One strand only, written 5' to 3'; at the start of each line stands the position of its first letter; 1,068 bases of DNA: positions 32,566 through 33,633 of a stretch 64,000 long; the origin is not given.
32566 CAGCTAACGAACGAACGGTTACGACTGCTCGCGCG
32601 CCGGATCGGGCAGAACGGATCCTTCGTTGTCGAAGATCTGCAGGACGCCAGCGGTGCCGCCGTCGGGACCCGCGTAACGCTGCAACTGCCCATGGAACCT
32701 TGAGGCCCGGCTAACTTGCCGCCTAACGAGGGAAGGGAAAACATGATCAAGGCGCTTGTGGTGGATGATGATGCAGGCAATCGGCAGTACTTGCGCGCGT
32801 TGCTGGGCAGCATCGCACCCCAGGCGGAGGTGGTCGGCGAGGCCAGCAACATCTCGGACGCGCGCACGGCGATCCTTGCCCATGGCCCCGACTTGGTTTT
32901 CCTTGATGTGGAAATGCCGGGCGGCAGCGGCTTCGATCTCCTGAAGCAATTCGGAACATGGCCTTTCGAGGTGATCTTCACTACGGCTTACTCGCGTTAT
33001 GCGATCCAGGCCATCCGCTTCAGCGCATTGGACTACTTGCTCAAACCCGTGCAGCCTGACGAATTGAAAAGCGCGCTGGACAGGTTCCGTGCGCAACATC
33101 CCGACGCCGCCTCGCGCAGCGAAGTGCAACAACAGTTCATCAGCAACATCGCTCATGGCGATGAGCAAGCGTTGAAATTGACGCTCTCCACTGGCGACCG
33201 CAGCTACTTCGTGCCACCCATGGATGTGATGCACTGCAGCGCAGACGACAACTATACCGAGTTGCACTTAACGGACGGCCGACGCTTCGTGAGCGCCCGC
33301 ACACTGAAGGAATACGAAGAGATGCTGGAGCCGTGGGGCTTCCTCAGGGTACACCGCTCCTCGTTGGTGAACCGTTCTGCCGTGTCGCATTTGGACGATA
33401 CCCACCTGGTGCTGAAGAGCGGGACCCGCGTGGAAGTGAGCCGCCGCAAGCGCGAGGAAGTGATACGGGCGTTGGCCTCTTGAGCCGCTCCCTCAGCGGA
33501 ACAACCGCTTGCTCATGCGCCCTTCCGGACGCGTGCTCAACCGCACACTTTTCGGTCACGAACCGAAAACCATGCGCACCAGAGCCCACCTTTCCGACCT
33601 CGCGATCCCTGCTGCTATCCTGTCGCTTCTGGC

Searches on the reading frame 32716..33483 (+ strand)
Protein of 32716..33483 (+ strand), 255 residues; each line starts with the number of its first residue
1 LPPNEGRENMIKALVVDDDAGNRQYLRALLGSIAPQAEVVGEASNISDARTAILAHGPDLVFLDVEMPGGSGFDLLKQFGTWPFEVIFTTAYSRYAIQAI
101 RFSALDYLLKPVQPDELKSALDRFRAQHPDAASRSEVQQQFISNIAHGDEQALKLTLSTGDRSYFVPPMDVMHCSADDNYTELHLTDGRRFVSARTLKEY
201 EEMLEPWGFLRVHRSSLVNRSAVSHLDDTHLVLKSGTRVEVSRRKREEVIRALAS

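Call 79: search_protein_families(library=pfam, proteins=[window:32716-33483:+], max_evalue=0.0001)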
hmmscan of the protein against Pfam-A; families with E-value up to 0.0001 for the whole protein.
window:32716-33483:+ (255 aa): 2 families
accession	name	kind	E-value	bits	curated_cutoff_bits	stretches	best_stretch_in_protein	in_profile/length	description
PF00072.30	Response_reg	-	1.1e-20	74.3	30.2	1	14-121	2-110/111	Response regulator receiver domain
PF04397.21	LytTR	-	6.5e-19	68.4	22.6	1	161-251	1-95/98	LytTr DNA-binding domain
